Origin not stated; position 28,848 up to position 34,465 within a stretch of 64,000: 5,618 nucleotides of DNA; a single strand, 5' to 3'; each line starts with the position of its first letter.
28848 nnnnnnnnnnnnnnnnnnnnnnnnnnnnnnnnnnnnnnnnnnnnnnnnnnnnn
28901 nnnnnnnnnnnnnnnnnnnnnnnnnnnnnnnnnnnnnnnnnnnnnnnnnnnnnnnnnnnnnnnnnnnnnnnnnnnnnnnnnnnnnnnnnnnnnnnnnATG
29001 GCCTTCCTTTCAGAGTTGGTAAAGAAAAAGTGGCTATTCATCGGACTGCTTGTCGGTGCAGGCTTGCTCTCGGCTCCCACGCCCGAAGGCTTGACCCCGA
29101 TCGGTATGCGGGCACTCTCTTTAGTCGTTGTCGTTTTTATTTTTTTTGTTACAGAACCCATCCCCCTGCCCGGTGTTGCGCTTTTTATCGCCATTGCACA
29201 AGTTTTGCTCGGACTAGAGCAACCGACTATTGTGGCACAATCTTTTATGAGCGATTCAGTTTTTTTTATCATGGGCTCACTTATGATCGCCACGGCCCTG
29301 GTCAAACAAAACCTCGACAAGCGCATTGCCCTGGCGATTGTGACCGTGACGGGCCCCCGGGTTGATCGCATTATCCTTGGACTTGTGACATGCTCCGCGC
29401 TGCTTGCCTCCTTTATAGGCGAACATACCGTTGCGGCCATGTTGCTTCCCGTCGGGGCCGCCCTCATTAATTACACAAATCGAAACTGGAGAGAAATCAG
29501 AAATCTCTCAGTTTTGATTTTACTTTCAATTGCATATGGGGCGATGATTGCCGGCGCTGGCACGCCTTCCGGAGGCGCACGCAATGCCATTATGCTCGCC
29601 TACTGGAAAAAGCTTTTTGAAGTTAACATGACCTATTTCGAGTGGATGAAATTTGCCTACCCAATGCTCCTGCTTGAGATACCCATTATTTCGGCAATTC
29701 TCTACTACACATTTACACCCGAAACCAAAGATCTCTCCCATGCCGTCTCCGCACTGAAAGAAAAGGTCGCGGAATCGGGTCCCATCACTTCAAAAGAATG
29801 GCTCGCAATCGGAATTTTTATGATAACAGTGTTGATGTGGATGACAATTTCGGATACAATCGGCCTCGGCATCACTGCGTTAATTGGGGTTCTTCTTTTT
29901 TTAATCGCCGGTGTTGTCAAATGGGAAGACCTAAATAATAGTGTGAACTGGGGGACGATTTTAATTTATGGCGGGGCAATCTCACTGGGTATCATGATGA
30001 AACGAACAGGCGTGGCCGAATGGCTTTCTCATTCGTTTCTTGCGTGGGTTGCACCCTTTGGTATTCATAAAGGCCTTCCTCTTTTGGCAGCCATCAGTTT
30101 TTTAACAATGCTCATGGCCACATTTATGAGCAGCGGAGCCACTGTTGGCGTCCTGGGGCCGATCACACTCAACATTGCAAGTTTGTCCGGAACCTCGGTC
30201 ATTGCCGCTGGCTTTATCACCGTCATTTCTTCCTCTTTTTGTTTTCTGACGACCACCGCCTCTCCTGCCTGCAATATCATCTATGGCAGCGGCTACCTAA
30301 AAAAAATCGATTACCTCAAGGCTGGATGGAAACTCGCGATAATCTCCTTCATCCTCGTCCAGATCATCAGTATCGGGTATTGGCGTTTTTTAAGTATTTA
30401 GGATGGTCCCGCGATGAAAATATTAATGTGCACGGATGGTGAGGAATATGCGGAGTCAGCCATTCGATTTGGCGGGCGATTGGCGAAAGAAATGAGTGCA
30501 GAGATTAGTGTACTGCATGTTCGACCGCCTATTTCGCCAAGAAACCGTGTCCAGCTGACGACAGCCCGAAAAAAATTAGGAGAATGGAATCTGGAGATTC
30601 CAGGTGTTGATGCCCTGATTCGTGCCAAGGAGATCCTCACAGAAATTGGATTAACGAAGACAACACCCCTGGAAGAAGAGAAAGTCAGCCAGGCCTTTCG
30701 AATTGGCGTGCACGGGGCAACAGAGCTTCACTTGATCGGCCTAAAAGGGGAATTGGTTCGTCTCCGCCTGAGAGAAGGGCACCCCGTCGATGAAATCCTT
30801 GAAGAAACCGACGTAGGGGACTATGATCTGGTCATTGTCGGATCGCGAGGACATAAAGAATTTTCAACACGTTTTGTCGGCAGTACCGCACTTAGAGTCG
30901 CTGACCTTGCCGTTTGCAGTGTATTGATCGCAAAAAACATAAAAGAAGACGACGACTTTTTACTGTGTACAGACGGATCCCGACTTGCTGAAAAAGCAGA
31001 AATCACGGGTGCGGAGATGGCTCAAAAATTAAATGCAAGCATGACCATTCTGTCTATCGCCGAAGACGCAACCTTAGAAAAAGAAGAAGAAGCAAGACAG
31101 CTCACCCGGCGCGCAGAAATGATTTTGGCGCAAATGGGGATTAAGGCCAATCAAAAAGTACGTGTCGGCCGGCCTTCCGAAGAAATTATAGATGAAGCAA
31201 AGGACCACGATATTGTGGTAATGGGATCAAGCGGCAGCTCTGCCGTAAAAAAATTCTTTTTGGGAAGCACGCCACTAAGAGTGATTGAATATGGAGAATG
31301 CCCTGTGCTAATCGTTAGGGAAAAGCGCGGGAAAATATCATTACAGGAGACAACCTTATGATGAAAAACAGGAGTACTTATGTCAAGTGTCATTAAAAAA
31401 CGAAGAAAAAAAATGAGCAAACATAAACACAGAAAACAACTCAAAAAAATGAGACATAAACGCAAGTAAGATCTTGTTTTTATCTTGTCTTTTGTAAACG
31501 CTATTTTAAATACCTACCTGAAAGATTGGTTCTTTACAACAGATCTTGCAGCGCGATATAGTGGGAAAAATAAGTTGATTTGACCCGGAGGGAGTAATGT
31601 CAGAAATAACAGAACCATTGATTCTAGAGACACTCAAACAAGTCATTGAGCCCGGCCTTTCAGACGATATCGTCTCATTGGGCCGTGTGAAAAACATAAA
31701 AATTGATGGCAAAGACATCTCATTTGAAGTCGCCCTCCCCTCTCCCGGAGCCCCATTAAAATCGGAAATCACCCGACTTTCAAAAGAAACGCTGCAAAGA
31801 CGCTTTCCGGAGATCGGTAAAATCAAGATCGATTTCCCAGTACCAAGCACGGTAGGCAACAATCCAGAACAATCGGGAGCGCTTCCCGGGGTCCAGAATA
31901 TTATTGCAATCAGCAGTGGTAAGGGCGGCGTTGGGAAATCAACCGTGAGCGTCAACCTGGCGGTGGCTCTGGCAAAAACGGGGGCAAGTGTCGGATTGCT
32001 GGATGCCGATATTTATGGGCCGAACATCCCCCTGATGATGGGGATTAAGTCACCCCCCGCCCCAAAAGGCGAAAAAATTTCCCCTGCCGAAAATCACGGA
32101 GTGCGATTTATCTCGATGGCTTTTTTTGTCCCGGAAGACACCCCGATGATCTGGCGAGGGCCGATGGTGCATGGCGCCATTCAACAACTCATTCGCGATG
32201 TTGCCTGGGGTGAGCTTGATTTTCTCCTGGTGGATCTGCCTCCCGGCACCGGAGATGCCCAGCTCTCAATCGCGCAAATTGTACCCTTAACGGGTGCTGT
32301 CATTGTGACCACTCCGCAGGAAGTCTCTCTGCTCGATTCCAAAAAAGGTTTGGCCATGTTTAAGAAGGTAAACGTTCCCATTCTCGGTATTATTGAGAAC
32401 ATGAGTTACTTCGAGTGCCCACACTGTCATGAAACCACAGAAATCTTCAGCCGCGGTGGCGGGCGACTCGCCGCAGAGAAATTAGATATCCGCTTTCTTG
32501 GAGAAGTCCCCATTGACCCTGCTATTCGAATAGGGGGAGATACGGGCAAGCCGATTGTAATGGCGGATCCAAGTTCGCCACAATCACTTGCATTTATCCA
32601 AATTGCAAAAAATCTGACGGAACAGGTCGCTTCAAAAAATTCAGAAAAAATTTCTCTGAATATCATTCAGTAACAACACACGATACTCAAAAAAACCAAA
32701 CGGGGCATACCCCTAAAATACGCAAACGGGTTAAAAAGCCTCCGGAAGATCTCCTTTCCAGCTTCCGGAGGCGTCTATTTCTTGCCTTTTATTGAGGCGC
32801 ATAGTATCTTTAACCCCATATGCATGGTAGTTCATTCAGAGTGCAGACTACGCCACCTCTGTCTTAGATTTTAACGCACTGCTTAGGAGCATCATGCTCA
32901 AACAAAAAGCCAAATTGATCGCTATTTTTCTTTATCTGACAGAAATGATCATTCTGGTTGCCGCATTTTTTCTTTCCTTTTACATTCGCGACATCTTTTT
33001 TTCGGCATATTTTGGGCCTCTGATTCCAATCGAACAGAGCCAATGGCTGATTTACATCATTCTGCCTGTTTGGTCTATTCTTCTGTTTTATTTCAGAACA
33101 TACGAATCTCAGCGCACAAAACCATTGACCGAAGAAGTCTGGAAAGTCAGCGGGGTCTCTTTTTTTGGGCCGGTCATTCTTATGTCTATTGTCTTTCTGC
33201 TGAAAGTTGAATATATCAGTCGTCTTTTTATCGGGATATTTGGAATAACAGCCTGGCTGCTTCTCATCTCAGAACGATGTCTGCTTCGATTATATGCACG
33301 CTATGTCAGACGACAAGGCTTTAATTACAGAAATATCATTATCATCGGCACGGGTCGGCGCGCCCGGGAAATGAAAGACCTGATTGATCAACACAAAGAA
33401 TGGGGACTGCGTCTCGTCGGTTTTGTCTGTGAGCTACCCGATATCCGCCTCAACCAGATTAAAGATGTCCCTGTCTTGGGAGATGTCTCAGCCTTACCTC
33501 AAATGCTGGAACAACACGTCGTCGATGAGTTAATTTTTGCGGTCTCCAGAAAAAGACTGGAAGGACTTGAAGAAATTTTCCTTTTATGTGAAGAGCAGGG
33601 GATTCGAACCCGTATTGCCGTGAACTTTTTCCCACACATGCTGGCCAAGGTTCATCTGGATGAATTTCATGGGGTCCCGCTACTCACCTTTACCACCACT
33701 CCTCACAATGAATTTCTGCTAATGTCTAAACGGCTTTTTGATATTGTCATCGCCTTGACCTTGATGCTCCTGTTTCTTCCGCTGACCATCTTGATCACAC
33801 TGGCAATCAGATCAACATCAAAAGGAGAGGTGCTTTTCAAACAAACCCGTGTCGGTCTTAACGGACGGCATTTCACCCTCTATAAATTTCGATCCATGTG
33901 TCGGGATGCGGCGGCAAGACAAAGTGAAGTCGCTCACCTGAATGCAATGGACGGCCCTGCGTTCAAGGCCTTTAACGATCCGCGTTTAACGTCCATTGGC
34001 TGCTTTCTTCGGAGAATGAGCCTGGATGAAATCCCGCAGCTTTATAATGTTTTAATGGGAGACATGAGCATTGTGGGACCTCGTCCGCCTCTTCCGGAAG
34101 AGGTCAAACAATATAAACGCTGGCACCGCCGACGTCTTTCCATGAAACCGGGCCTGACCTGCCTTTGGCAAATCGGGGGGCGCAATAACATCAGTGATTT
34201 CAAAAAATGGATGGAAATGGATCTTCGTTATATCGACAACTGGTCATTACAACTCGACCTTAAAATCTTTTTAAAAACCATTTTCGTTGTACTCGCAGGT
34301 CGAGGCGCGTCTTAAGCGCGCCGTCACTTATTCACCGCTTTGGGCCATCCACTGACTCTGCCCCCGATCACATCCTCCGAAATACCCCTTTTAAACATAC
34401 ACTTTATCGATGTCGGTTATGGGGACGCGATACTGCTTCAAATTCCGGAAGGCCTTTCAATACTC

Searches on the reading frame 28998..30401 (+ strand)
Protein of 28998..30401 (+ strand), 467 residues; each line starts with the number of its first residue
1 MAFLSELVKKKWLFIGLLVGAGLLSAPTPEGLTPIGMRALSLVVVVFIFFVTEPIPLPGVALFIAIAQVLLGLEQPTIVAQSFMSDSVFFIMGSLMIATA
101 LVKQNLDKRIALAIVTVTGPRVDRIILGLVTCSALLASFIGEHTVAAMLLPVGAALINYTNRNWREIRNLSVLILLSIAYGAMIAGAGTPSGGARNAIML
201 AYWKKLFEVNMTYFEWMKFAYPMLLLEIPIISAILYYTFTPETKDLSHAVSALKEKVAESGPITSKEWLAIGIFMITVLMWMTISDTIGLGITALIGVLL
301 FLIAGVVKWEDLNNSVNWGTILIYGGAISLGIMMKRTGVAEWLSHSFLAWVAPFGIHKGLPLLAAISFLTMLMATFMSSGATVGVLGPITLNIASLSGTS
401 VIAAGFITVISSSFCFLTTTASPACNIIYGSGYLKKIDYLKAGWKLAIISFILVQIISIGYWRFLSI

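Call 39: search_protein_families(library=pfam, proteins=[window:28998-30401:+], max_evalue=0.00001)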
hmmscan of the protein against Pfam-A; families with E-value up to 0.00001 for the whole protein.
window:28998-30401:+ (467 aa): 2 families
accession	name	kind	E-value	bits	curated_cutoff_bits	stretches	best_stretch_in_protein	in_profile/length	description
PF00939.25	Na_sulph_symp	-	1.1e-61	209.8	27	1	13-466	7-470/472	Sodium:sulfate symporter transmembrane region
PF03600.22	CitMHS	-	1.3e-42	146.5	31.9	2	47-347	1-277/336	Citrate transporter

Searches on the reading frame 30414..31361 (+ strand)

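Call 39: search_protein_families(library=pfam, proteins=[window:30414-31361:+], max_evalue=0.00001)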
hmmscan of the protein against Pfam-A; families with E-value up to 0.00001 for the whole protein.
window:30414-31361:+ (315 aa): 1 family
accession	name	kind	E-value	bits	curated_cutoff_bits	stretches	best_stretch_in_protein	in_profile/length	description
PF00582.32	Usp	-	1e-43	149.7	24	2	2-174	4-141/141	Universal stress protein family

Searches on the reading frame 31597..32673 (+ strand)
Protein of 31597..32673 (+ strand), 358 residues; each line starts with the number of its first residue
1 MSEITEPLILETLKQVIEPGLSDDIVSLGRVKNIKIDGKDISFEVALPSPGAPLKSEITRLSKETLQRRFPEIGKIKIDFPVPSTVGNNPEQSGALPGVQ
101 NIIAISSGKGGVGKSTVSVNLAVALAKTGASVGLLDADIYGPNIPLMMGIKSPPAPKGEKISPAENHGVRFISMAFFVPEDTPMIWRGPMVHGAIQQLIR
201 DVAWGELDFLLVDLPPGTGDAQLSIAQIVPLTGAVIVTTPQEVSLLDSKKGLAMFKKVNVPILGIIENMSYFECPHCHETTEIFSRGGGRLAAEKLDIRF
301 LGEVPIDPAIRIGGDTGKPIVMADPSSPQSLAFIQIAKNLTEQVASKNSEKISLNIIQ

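Call 39: search_protein_families(library=pfam, proteins=[window:31597-32673:+], max_evalue=0.00001)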
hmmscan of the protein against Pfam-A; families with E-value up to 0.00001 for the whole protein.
window:31597-32673:+ (358 aa): 7 families
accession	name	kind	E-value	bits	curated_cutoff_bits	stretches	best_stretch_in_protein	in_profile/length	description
PF10609.15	ParA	-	4.1e-103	344.5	27.1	1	99-340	2-245/246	NUBPL iron-transfer P-loop NTPase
PF01656.29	CbiA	-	5.7e-13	49.4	25.4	1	103-266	1-79/125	CobQ/CobB/MinD/ParA nucleotide binding domain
PF01883.24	FeS_assembly_P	-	7.2e-11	42.7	23.5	1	9-72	4-66/73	Iron-sulfur cluster assembly protein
PF13614.12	AAA_31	-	4.4e-10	40.2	27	1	101-140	2-41/177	AAA domain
PF09140.17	MipZ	-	2.6e-07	30.7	20.7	1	102-140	2-40/262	ATPase MipZ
PF02374.21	ArsA_ATPase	-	8.3e-07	28.9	24.3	0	106-137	6-37/305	Anion-transporting ATPase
PF00142.24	Fer4_NifH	-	9.6e-06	25.7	25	0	103-135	3-34/271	4Fe-4S iron sulfur cluster binding proteins, NifH/frxC family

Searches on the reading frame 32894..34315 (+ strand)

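Call 39: search_protein_families(library=pfam, proteins=[window:32894-34315:+], max_evalue=0.00001)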
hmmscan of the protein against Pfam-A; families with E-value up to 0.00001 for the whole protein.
window:32894-34315:+ (473 aa): 2 families
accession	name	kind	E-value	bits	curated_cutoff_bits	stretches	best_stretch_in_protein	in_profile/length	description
PF02397.22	Bac_transf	-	5.9e-67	225.1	27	1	279-467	1-178/179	Bacterial sugar transferase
PF13727.12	CoA_binding_3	-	1.5e-22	80.9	25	1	69-241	5-173/175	CoA-binding domain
